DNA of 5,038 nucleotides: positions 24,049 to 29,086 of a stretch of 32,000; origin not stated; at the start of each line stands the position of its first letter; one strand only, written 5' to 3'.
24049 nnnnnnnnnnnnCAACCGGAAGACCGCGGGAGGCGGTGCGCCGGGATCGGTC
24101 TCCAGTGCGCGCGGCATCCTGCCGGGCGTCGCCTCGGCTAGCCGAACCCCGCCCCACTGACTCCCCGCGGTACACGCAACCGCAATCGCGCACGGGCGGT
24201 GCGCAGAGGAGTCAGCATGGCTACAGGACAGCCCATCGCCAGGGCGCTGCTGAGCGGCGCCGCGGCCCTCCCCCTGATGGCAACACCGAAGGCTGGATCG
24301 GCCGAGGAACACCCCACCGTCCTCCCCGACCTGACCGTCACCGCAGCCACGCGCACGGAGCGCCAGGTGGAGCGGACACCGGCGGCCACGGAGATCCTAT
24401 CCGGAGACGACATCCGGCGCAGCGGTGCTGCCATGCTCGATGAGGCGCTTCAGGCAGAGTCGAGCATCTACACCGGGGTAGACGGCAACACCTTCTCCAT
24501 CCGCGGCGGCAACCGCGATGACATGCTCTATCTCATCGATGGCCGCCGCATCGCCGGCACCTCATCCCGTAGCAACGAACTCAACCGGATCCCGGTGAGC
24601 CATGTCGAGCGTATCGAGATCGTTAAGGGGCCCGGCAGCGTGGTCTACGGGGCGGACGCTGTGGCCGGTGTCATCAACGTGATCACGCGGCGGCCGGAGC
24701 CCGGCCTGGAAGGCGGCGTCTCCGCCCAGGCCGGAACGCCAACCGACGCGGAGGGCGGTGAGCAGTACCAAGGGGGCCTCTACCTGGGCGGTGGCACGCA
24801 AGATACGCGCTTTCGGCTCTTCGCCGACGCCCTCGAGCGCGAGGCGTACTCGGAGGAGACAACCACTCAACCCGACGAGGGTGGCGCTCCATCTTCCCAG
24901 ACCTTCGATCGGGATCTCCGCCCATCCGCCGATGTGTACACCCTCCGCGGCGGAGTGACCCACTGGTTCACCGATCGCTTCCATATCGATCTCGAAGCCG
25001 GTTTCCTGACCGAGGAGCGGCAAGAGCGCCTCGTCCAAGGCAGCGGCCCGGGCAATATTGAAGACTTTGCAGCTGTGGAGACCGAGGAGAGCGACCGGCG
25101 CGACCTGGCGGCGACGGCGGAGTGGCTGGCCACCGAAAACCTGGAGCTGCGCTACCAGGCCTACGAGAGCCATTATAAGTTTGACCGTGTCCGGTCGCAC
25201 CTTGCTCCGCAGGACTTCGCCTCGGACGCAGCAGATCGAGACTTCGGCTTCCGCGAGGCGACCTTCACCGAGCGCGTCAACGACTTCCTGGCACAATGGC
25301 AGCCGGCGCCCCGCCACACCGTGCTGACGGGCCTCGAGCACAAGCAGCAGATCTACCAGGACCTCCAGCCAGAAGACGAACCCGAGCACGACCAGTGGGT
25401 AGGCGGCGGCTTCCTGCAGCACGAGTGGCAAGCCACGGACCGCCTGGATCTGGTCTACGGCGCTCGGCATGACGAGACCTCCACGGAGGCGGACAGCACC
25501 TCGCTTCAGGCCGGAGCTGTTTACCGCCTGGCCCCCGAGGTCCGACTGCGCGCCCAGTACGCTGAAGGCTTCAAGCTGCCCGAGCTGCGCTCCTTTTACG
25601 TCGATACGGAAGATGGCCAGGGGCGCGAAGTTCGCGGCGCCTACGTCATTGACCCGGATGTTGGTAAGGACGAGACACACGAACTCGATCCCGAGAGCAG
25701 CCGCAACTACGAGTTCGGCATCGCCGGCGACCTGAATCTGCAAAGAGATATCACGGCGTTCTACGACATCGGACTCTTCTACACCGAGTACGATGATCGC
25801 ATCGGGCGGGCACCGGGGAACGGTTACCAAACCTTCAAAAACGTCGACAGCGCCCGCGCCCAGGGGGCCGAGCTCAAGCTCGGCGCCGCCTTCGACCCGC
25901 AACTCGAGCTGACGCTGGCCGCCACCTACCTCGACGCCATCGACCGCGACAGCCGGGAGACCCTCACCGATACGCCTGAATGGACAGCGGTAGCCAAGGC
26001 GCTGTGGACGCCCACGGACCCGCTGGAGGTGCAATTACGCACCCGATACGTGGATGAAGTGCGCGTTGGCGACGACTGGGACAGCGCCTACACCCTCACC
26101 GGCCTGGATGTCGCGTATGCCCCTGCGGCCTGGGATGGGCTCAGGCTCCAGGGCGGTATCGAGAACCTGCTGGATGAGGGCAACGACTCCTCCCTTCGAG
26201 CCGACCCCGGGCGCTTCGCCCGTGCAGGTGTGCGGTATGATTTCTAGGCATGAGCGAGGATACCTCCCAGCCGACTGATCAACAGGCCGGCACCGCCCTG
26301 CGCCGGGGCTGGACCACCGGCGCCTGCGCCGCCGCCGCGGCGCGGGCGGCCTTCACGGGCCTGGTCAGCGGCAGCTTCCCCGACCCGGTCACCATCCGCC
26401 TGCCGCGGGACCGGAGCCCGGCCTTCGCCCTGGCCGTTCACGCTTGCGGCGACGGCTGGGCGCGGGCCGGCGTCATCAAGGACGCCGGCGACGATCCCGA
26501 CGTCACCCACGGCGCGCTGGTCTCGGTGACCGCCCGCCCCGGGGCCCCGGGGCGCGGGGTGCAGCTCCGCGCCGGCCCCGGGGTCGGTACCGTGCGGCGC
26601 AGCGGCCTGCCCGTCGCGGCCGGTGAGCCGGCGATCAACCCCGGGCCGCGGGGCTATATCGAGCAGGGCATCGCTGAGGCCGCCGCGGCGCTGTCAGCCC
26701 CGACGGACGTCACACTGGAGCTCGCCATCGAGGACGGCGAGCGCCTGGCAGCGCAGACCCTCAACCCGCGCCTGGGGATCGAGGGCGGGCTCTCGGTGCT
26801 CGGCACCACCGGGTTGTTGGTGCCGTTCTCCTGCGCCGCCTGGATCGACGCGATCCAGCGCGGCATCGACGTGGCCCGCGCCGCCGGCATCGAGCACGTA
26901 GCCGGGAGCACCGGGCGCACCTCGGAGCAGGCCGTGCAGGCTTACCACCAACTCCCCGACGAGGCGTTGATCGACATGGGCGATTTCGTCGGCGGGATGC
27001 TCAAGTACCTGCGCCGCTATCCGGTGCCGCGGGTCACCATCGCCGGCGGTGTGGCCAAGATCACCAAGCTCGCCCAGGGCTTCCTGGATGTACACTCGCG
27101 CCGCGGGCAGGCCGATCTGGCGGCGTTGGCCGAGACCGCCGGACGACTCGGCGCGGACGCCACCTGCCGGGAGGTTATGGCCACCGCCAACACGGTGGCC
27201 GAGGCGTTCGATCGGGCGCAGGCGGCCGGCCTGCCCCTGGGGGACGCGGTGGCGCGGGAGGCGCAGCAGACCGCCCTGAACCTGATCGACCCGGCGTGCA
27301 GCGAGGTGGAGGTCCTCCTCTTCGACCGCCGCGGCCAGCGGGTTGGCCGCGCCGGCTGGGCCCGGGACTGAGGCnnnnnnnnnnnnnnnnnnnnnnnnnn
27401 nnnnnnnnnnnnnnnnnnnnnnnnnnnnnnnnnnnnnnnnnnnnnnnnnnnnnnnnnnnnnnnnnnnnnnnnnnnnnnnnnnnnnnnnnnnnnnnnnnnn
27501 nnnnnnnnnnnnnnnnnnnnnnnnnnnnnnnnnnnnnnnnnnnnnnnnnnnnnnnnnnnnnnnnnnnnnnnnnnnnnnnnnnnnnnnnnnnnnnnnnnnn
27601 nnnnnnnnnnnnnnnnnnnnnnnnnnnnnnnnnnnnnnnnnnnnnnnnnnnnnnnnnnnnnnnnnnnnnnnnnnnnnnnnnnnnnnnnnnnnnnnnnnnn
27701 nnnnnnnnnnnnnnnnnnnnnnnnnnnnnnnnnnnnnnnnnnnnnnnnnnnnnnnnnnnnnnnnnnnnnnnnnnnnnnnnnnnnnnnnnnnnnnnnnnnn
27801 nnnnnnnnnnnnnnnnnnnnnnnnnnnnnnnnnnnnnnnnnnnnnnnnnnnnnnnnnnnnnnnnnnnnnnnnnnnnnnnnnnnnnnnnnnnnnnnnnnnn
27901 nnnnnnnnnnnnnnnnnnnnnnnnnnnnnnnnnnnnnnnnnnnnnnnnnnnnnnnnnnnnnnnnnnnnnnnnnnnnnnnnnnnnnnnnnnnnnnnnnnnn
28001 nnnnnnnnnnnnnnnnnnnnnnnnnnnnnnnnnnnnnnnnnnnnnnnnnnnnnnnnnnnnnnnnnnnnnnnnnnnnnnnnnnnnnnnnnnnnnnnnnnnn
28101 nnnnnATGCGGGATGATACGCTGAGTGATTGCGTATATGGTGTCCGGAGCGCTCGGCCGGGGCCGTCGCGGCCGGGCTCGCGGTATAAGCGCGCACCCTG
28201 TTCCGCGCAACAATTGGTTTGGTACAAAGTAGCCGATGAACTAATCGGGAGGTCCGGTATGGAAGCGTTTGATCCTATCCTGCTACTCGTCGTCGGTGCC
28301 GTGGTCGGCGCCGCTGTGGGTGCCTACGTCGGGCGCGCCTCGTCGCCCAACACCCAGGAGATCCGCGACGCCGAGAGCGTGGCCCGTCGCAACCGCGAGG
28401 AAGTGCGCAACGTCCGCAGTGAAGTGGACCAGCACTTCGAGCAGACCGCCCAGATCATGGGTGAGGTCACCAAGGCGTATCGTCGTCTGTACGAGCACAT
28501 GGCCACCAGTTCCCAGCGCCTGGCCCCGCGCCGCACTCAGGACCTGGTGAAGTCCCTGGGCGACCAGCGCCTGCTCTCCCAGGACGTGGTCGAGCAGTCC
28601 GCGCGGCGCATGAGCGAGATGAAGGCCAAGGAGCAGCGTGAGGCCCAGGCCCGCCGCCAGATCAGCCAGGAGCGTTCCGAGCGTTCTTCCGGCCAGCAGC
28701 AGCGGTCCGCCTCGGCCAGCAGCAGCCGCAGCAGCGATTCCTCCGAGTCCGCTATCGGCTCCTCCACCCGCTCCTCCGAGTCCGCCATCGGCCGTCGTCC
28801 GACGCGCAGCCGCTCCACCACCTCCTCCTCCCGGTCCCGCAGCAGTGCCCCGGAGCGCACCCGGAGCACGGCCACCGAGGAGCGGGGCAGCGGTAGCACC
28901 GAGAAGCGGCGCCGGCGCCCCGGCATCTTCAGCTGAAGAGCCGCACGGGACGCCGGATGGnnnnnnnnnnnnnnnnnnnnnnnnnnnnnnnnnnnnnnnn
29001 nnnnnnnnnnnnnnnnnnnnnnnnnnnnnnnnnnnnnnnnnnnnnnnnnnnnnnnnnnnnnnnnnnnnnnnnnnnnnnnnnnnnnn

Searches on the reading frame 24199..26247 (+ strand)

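Call 33: search_protein_families(library=pfam, proteins=[window:24199-26247:+], max_evalue=0.00001)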
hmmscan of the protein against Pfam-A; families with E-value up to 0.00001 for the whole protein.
window:24199-26247:+ (682 aa): 2 families
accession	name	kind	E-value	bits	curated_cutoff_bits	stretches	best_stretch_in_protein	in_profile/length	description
PF00593.30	TonB_dep_Rec_b-barrel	-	4.3e-42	145.9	27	1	290-657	50-436/436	TonB dependent receptor-like, beta-barrel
PF07715.20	Plug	-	4.9e-22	78.9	23.9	1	57-158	2-107/107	TonB-dependent Receptor Plug Domain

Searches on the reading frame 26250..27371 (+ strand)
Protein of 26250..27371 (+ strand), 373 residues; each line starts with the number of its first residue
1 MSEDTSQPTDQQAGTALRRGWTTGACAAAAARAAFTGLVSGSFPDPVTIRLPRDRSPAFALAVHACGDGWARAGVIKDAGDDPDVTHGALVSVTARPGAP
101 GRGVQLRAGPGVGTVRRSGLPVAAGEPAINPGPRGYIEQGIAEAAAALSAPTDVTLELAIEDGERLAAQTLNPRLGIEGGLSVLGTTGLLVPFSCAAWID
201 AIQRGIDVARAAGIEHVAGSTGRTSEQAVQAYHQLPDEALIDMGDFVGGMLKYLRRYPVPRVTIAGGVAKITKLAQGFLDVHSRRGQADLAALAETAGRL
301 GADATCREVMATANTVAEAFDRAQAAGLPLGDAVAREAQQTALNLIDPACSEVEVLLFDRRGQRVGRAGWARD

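Call 33: search_protein_families(library=pfam, proteins=[window:26250-27371:+], max_evalue=0.00001)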
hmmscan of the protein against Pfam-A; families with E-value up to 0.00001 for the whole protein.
window:26250-27371:+ (373 aa): 1 family
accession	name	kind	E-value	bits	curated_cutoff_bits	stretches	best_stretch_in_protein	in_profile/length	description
PF01888.22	CbiD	-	1e-79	267.8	25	1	17-277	1-254/254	CbiD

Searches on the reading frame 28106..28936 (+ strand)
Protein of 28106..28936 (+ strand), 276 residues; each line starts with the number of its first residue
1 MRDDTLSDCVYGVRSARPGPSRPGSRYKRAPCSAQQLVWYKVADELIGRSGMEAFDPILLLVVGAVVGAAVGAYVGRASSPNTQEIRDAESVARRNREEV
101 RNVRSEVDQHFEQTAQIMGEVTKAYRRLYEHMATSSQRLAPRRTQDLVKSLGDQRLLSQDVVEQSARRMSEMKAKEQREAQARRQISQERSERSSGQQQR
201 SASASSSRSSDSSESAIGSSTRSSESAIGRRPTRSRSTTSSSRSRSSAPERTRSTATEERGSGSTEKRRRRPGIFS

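Call 33: search_protein_families(library=pfam, proteins=[window:28106-28936:+], max_evalue=0.00001)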
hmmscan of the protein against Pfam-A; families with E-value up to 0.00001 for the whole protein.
window:28106-28936:+ (276 aa): 1 family
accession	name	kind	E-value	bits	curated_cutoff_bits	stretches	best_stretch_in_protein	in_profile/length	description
PF06295.17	ZapG-like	-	2.2e-18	66.9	33.5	1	62-190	2-101/123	Z-ring associated protein G-like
